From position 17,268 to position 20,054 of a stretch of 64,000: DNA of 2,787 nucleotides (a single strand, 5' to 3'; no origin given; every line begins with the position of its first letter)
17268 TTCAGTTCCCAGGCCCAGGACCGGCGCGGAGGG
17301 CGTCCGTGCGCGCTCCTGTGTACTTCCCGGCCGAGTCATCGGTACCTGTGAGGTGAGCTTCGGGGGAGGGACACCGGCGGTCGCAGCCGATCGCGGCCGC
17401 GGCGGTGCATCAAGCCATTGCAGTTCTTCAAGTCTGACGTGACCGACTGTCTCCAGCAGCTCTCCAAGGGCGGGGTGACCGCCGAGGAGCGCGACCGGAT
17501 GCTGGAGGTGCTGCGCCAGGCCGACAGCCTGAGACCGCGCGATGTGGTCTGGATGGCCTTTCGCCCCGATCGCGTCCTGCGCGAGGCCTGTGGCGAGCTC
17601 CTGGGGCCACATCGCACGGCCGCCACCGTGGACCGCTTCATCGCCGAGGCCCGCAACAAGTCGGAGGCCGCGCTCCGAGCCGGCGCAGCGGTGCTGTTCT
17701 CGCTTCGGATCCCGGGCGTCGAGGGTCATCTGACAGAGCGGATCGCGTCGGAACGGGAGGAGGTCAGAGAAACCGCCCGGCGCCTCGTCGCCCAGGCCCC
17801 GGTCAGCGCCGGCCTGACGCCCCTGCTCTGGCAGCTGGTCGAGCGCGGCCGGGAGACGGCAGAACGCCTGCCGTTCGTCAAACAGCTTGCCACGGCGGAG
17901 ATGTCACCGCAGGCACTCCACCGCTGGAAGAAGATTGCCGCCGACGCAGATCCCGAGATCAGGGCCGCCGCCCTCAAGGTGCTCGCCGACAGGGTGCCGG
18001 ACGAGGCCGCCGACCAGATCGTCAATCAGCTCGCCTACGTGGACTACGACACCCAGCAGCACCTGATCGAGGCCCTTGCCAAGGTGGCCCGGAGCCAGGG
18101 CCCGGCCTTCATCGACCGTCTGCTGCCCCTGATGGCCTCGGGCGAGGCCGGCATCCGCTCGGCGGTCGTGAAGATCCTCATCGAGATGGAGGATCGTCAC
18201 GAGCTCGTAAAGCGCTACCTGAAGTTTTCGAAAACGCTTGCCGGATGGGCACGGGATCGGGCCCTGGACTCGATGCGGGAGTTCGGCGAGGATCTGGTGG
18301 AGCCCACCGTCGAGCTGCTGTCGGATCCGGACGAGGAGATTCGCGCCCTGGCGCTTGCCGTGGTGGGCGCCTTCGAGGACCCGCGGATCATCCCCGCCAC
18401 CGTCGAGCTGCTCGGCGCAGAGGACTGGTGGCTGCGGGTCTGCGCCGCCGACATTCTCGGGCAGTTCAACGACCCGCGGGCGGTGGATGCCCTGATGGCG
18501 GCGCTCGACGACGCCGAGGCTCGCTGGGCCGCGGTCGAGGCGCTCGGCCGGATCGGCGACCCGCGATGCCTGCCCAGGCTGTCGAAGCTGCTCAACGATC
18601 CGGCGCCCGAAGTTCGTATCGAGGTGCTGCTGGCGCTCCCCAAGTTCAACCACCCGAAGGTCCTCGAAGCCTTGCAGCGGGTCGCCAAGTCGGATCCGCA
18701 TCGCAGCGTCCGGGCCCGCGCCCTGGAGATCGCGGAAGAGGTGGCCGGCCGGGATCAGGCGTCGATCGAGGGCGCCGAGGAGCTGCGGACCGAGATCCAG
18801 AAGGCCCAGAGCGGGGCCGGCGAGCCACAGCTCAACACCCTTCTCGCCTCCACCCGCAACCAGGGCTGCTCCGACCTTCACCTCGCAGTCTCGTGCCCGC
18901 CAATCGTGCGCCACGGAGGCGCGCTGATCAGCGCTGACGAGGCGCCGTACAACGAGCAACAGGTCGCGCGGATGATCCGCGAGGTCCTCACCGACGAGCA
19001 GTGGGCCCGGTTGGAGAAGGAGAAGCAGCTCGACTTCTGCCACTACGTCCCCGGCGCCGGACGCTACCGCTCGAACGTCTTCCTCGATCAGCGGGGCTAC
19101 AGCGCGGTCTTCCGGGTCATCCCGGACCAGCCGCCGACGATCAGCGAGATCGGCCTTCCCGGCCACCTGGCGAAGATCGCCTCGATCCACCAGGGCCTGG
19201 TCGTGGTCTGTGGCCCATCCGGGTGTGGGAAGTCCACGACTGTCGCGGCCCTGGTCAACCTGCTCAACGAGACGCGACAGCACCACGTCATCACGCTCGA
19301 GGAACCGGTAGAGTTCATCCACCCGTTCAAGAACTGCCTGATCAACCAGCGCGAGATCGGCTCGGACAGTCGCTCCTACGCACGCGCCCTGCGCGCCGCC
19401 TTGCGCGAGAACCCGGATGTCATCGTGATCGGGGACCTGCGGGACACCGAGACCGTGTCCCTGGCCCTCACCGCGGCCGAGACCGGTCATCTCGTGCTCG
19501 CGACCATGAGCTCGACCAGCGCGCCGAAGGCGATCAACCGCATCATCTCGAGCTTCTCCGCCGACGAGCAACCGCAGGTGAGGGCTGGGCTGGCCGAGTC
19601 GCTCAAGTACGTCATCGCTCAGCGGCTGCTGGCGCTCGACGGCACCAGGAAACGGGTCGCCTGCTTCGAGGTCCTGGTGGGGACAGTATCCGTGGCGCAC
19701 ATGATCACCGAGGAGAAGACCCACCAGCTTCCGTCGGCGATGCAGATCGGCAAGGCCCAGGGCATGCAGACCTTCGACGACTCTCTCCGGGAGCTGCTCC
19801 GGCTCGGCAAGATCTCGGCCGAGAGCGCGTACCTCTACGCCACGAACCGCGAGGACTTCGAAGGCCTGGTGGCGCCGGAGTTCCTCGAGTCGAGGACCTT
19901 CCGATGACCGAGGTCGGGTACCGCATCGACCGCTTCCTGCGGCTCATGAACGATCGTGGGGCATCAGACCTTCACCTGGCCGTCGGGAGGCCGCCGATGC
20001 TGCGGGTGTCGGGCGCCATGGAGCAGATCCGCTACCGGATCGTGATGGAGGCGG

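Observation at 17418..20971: Orphan two-gene module: a HEAT-repeat::PilT ATPase fusion translationally coupled (ATGA) to a canonical PilT, with no other pilus or secretion genes nearby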

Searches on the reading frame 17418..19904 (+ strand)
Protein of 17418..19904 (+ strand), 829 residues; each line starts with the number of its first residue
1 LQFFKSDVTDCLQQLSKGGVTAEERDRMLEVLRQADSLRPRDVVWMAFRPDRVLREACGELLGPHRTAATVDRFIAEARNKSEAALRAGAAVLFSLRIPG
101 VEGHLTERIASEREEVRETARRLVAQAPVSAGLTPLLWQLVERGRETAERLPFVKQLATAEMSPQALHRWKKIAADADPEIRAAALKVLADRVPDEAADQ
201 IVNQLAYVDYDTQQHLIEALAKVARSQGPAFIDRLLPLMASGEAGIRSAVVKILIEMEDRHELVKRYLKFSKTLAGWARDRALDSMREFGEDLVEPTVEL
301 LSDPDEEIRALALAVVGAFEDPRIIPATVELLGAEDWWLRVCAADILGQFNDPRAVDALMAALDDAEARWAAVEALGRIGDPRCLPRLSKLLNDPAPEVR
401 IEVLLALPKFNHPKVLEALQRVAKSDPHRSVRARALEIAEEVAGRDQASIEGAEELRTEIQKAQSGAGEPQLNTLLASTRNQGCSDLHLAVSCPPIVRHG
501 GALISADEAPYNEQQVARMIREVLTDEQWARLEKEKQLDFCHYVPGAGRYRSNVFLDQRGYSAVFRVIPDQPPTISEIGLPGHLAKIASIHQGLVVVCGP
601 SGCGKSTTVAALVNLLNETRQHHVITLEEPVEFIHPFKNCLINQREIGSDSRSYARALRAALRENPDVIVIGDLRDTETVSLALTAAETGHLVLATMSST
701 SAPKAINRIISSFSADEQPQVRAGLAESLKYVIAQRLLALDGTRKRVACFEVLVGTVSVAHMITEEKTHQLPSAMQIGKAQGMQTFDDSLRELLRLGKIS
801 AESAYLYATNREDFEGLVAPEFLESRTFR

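Call 6: search_protein_families(library=pfam, proteins=[window:17418-19904:+], max_evalue=0.01)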
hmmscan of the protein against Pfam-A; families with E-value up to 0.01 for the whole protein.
window:17418-19904:+ (829 aa): 17 families
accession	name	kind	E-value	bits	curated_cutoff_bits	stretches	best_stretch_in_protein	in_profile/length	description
PF13646.12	HEAT_2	-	2.1e-37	127.7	27.7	3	364-437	12-85/88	HEAT repeats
PF00437.27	T2SSE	-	1.6e-34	119.6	24.9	1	584-761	134-288/370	Type II/IV secretion system protein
PF03130.22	HEAT_PBS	-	2.2e-13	49.6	20.9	2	369-394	2-27/27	PBS lyase HEAT-like repeat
PF02985.28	HEAT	-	3.1e-12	45.9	23.5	0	385-409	2-26/31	HEAT repeat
PF13513.12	HEAT_EZ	-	5.2e-08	33.7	27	0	340-379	15-55/55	HEAT-like repeat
PF13401.12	AAA_22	-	2.4e-06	28.3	27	1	591-638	4-55/130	AAA domain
PF13671.12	AAA_33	-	0.00039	21.2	27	1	594-696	1-102/143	AAA domain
PF03215.21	Rad17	-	0.0004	20.8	23.8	1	591-621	45-74/186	Rad17 P-loop domain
PF13191.12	AAA_16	-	0.00071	20.6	32.6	1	590-645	22-82/167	AAA ATPase domain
PF01602.26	Adaptin_N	-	0.0013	17.8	37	0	173-257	310-402/524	Adaptin N terminal region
PF00005.33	ABC_tran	-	0.002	19.1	25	1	594-626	13-45/137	ABC transporter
PF00514.29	Arm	-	0.0025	18.2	20.6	0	380-407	9-36/41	Armadillo/beta-catenin-like repeat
PF01637.24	ATPase_2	-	0.0025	18.1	33.2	0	593-637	21-65/225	ATPase domain predominantly from Archaea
PF00485.24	PRK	-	0.0027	18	22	1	595-639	2-47/196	Phosphoribulokinase / Uridine kinase family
PF20703.3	nSTAND1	-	0.0049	17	27.1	1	592-721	33-167/379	Novel STAND NTPase 1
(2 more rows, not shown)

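Call 7: search_protein_families(library=ncbifam, proteins=[window:17418-19904:+], max_evalue=0.01)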
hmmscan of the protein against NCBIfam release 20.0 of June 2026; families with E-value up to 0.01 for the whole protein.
window:17418-19904:+ (829 aa): 28 families (the best 25 are shown)
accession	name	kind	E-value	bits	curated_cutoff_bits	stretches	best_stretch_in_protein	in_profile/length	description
TIGR01420.1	pilT_fam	subfamily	4.4e-119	397.7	319.1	1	472-813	2-343/343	PilT/PilU family type 4a pilus ATPase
TIGR02525.1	plasmid_TraJ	equivalog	1.7e-42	145.7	368.3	1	471-757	11-316/372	plasmid transfer ATPase TraJ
TIGR02524.1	dot_icm_DotB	equivalog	2.5e-35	122.3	463.3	1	563-784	105-330/358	Dot/Icm type IV secretion system ATPase DotB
NF041000.1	ATPase_ComGA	equivalog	1.2e-32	113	300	1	563-739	96-266/267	competence type IV pilus ATPase ComGA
TIGR02533.1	type_II_gspE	equivalog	1.1e-30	106.8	630.25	1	584-738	235-379/486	type II secretion system ATPase GspE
TIGR02538.1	type_IV_pilB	equivalog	1.3e-29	103.2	675.65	1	591-738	315-452/564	type IV-A pilus assembly ATPase PilB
NF007755.0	PRK10436.1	equivalog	1.5e-28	99.7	617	1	560-738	181-355/465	type II secretion system protein GspE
NF053534.1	T4PilAsmATPsTfpB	equivalog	6.7e-25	87.5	850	1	586-710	330-450/584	type IV pilus assembly ATPase TfpB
NF045915.1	PhycobilmeDegNblB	equivalog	7e-15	55.1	300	1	299-426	74-204/214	phycobilisome degradation protein NblB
NF058587.1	archaellum_moto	equivalog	8.3e-14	51.2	550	1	595-711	278-395/527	archaellum flagellar ATPase motor FlaI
TIGR02782.1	TrbB_P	equivalog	7e-12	45.2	304.55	1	590-734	135-277/303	P-type conjugative transfer ATPase TrbB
TIGR02788.1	VirB11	equivalog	6.2e-11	41.9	249.95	1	586-713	138-266/308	P-type DNA transfer ATPase VirB11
NF058502.1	phyc_lyase_CpcE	equivalog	9.4e-11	41.7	330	2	336-424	55-145/260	C-phycocyanin alpha-cysteine-84 phycocyanobilin lyase subunit CpcE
NF010407.0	PRK13833.1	subfamily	2.6e-10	40.2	499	1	595-733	147-283/323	conjugal transfer protein TrbB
NF053672.1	bindosome_BasE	exception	3.8e-08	32.5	1000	1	594-711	272-390/512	bindosome assembly system ATPase subunit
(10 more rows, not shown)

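Call 9: find_homologous_proteins(query=window:17418-19904:+, max_evalue=1e-10)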
Query window:17418-19904:+ (829 aa): 768 proteins with E <= 1e-10 among 8000 candidates; the best 120 are listed.
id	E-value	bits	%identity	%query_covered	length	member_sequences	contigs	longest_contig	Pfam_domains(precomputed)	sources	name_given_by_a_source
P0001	0.0e+0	1772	97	100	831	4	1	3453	PF00437.27,PF02985.29,PF03130.23,PF13401.13,PF13513.13,PF13646.13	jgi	jgi:twitching motility protein PilT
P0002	0.0e+0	1676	90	100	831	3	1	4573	PF00437.27,PF02985.29,PF03130.23,PF13401.13,PF13513.13,PF13646.13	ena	-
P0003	0.0e+0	1649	89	100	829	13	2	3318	PF00437.27,PF02985.29,PF03130.23,PF13401.13,PF13513.13,PF13646.13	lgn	-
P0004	0.0e+0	1621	87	100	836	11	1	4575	PF00437.27,PF02985.29,PF03130.23,PF13401.13,PF13513.13,PF13646.13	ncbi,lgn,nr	ncbi:MAG: hypothetical protein C3F15_00720 [Holophagae bacterium]|nr:MAG: hypothetical protein C3F15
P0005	0.0e+0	1514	82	100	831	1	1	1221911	PF00437.27,PF02985.29,PF11838.15,PF03130.23,PF13401.13,PF13513.13,PF13646.13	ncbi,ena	-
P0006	0.0e+0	1430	77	100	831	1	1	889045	PF00437.27,PF02985.29,PF11838.15,PF03130.23,PF13401.13,PF13513.13,PF13646.13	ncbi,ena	-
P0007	0.0e+0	1428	76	100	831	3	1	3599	PF00437.27,PF02985.29,PF11838.15,PF03130.23,PF13401.13,PF13513.13,PF13646.13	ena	-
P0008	0.0e+0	1420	76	100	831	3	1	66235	PF00437.27,PF02985.29,PF11838.15,PF03130.23,PF13401.13,PF13646.13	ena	-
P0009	0.0e+0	1393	75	100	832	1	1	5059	PF00437.27,PF02985.29,PF03130.23,PF13401.13,PF13513.13,PF13646.13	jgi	jgi:twitching motility protein PilT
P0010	0.0e+0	1376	74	100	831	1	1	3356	PF00437.27,PF02985.29,PF11838.15,PF03130.23,PF13401.13,PF13513.13,PF13646.13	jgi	jgi:twitching motility protein PilT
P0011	0.0e+0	1224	66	100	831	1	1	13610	PF00437.27,PF02985.29,PF03130.23,PF13401.13,PF13513.13,PF13646.13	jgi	-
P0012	0.0e+0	1196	64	100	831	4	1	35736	PF00437.27,PF02985.29,PF11838.15,PF03130.23,PF13401.13,PF13513.13,PF13646.13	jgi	jgi:twitching motility protein PilT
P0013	0.0e+0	1173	64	100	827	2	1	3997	PF00437.27,PF13604.13,PF02985.29,PF03130.23,PF13401.13,PF13646.13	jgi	-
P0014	0.0e+0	1167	64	99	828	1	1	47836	PF00437.27,PF02985.29,PF03130.23,PF13401.13,PF13513.13,PF13646.13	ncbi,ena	-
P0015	0.0e+0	1166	64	99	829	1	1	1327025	PF00437.27,PF02985.29,PF03130.23,PF13401.13,PF13513.13,PF13646.13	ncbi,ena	-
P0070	0.0e+0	1038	57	100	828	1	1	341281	PF00437.27,PF02985.29,PF03130.23,PF13401.13,PF13513.13,PF13646.13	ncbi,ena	-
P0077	0.0e+0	1034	58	99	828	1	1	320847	PF00437.27,PF02985.29,PF03130.23,PF13401.13,PF13513.13,PF13646.13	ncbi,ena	-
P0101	0.0e+0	1022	58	99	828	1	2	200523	PF00437.27,PF02985.29,PF03130.23,PF27207.1,PF13401.13,PF13513.13,PF13646.13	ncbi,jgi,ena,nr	ncbi:MAG TPA: PilT/PilU family type 4a pilus ATPase [Vicinamibacteria bacterium]|nr:PilT/PilU family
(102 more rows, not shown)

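Call 11: find_encoding_contigs(protein=P0005, flank=10000, max_places=2)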
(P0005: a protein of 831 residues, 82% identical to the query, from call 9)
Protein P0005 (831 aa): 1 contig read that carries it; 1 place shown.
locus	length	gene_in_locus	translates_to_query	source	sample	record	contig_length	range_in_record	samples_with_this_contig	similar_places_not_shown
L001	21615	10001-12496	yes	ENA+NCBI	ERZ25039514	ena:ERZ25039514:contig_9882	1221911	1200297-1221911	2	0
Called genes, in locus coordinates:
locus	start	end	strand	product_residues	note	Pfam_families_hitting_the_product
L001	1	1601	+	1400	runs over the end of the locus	PF00486:Trans_reg_C, PF20703:nSTAND1, PF13191:AAA_16 (weak), PF00400:WD40 (weak), PF23381:Beta-prop_IFT122_1st (weak), PF23381:Beta-prop_IFT122_1st, PF25174:Beta-prop_THOC3, PF24817:WD40_WDHD1_1st, +14 more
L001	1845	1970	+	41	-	-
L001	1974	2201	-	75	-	-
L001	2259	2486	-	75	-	-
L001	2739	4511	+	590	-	PF03600:CitMHS, PF02080:TrkA_C, PF00939:Na_sulph_symp, PF03600:CitMHS (weak)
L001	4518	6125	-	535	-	PF01019:G_glu_transpept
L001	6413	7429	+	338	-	PF08545:ACP_syn_III (faint), PF08541:ACP_syn_III_C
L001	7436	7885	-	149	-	-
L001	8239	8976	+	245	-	PF05175:MTS (faint), PF03848:TehB (weak), PF13489:Methyltransf_23, PF01209:Ubie_methyltran (weak), PF13847:Methyltransf_31, PF08241:Methyltransf_11, PF08242:Methyltransf_12, PF13649:Methyltransf_25, +1 more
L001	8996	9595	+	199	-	-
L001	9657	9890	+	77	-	-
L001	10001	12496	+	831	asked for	PF02985:HEAT (faint), PF13513:HEAT_EZ (faint), PF11838:ERAP1_C (faint), PF03130:HEAT_PBS (faint), PF13646:HEAT_2, PF00437:T2SSE, PF13401:AAA_22 (weak)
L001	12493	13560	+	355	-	PF00437:T2SSE, PF13191:AAA_16 (faint)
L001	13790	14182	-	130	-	PF05635:23S_rRNA_IVP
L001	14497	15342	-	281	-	PF13385:Laminin_G_3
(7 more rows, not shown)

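Call 12: find_encoding_contigs(protein=P0101, flank=10000, max_places=2)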
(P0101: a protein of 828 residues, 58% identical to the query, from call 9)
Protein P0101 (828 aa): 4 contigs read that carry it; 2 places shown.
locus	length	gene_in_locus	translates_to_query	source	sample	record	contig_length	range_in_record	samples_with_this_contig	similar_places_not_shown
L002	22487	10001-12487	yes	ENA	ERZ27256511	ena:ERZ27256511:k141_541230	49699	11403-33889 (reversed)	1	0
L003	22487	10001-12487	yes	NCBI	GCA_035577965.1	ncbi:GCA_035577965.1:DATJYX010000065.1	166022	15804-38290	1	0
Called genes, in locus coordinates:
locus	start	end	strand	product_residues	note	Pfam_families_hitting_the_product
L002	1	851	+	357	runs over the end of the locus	PF00180:Iso_dh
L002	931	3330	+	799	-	PF07517:SecA_DEAD, PF01043:SecA_PP_bind, PF21090:P-loop_SecA, PF07516:SecA_SW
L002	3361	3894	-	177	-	PF14499:DUF4437, PF12973:Cupin_7, PF07883:Cupin_2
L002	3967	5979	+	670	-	PF05649:Peptidase_M13_N, PF01431:Peptidase_M13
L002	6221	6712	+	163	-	PF04542:Sigma70_r2, PF07638:Sigma70_ECF (weak), PF08281:Sigma70_r4_2 (weak)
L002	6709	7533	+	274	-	-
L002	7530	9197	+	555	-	PF00656:Peptidase_C14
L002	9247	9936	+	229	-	PF10988:DUF2807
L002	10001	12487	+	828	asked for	PF27207:Y4lR_2nd (faint), PF02985:HEAT (faint), PF03130:HEAT_PBS (faint), PF13513:HEAT_EZ (faint), PF13646:HEAT_2, PF00437:T2SSE, PF13401:AAA_22 (weak)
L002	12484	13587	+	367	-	PF00437:T2SSE, PF13555:AAA_29 (faint), PF25199:nSTAND_NTPase5 (faint)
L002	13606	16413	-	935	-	-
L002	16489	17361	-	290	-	PF11737:DUF3300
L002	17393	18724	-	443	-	PF02321:OEP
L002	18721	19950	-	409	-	PF12704:MacB_PCD, PF02687:FtsX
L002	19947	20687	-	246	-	PF00005:ABC_tran, PF13304:AAA_21 (faint)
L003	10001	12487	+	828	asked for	PF27207:Y4lR_2nd (faint), PF02985:HEAT (faint), PF03130:HEAT_PBS (faint), PF13513:HEAT_EZ (faint), PF13646:HEAT_2, PF00437:T2SSE, PF13401:AAA_22 (weak)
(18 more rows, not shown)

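Call 48: predict_structure(alignment_id=A3)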
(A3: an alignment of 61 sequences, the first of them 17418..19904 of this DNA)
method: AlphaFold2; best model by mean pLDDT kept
length: 829 residues; sequences in the alignment: 61
mean_pLDDT: 81.5   pTM: 0.56
mean pLDDT of the five models: 81.5, 80.0, 79.4, 70.6, 69.1
residues with pLDDT >= 90: 127; 70-90: 604; 50-70: 62; < 50: 36
segments of 3 or more residues with pLDDT < 50: 1-5, 629-631, 633-657
pLDDT, mean of each block of 10 residues (from residue 1): 59 83 85 83 90 90 89 90 88 88 87 86 85 85 85 89 89 91 94 91 88 91 86 83 74 83 86 65 70 84 83 77 89 79 84 92 81 86 90 77 84 87 82 83 83 81 75 88 86 85 77 91 87 85 76 87 83 78 83 88 78 74 57 42 38 47 63 74 76 86 89 84 86 87 75 88 86 83 88 85 85 84 67
secondary structure, 60 per line:
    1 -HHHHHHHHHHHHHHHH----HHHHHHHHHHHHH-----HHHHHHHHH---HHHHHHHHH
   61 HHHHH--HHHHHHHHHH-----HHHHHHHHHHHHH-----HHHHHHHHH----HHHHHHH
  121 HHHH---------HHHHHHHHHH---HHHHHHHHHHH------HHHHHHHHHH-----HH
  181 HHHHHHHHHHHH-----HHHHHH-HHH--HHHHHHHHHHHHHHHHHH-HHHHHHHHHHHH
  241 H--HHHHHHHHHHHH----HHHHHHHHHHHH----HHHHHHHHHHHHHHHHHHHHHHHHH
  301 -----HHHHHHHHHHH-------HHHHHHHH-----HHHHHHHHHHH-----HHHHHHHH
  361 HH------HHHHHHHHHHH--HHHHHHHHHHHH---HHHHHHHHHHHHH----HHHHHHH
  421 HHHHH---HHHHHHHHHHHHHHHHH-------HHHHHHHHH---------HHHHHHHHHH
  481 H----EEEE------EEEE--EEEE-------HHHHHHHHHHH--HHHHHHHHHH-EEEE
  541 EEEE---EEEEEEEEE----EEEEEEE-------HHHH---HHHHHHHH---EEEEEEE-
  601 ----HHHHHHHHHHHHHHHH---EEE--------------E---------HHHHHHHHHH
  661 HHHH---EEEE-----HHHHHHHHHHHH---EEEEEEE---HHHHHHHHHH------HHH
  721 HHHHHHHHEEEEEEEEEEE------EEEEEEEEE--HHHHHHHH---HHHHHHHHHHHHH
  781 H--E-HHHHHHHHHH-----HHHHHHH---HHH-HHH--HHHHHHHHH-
elements in order (helices of 4 or more, strands of 3 or more residues): H2-17 H22-34 H40-48 H52-65 H68-77 H83-95 H101-109 H114-124 H134-143 H147-157 H164-173 H179-192 H198-203 H210-227 H229-241 H244-255 H260-271 H276-300 H306-316 H324-331 H337-347 H353-362 H369-379 H382-393 H397-409 H414-425 H429-445 H453-461 H471-481 E486-489 E496-499 E502-505 H513-523 H526-535 E537-544 E548-556 E561-567 H575-578 H582-589 E593-599 H605-620 E624-626 H651-664 E668-671 H677-688 E692-698 H702-711 H718-728 E729-739 E746-754 H757-764 H768-781 H786-795 H801-807 H820-828

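Call 55: fold_search(model_id=the predicted structure, library=pdb)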
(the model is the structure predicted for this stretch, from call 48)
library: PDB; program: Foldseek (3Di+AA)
matches with E <= 10: 1657; with E <= 0.001: 525
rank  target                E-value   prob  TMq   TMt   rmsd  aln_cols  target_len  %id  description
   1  6ojy_A                5.6e-25  1.00  0.38  0.84   3.3       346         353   39  Methylated PilT4 from Geobacter metallireducens bound to sulfate: C3ocococ conformation (released 2019-11-20)
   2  5zfq_A                1.3e-24  1.00  0.38  0.82   3.8       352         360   40  Crystal structure of PilT-4, a retraction ATPase motor of Type IV pilus , from Geobacter sulfurreducens (released 2018-09-19)
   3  6ojy_E                1.7e-24  1.00  0.39  0.84   3.9       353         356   39  Methylated PilT4 from Geobacter metallireducens bound to sulfate: C3ocococ conformation (released 2019-11-20)
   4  6ojy_C                2.0e-24  1.00  0.38  0.85   3.2       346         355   39  Methylated PilT4 from Geobacter metallireducens bound to sulfate: C3ocococ conformation (released 2019-11-20)
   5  6ojy_B                2.1e-24  1.00  0.40  0.89   3.0       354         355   39  Methylated PilT4 from Geobacter metallireducens bound to sulfate: C3ocococ conformation (released 2019-11-20)
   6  3jvv_C                2.1e-24  1.00  0.38  0.89   2.7       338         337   44  Crystal Structure of P. aeruginosa PilT with bound AMP-PCP (released 2010-06-02)
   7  6ojx_B                2.2e-24  1.00  0.39  0.88   2.7       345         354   39  PilT4 from Geobacter metallireducens bound to ATP (released 2019-11-20)
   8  6ojx_A                2.2e-24  1.00  0.39  0.88   2.8       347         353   40  PilT4 from Geobacter metallireducens bound to ATP (released 2019-11-20)
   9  6ojz_D                2.5e-24  1.00  0.37  0.77   5.5       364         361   38  PilT4 from Geobacter metallireducens bound to ADP with partial occupancy: C3ocococ conformation (released 2019-11-20)
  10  3jvv_A                3.3e-24  1.00  0.36  0.85   3.2       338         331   43  Crystal Structure of P. aeruginosa PilT with bound AMP-PCP (released 2010-06-02)
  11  6ojz_C                4.1e-24  1.00  0.38  0.84   3.5       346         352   39  PilT4 from Geobacter metallireducens bound to ADP with partial occupancy: C3ocococ conformation (released 2019-11-20)
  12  6okv_B                5.0e-24  1.00  0.39  0.88   3.1       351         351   39  PilT4 from Geobacter metallireducens bound to AMP-PNP: C2ccocco conformation (released 2019-11-20)
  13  6okv_D                5.9e-24  1.00  0.40  0.88   3.8       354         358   39  PilT4 from Geobacter metallireducens bound to AMP-PNP: C2ccocco conformation (released 2019-11-20)
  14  6ok2_A                6.1e-24  1.00  0.38  0.85   3.1       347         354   40  PilT4 from Geobacter metallireducens bound to ADP: C3ocococ conformation (released 2019-11-20)
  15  3jvu_C                8.8e-24  1.00  0.37  0.87   3.0       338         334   43  Crystal structure of unliganded P. aeruginosa PilT (released 2010-07-21)
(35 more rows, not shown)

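Call 74: search_protein_families(library=padloc, proteins=[window:17418-19904:+], max_evalue=0.001)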
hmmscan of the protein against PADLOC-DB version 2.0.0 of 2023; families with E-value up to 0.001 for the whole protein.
window:17418-19904:+ (829 aa): 4 families
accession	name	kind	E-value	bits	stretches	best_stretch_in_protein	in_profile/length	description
PDLC02919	HEAT-ARM_XIII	-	5e-12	42.1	2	342-439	566-663/1972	-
PDLC04135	mad3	-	3e-05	21.8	1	590-628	20-58/374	mads_3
PDLC04140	mad8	-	0.00014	19.5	1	593-629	28-58/314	mads_8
PDLC02973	WGR_XIII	-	0.00034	17.2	0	318-380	123-188/973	-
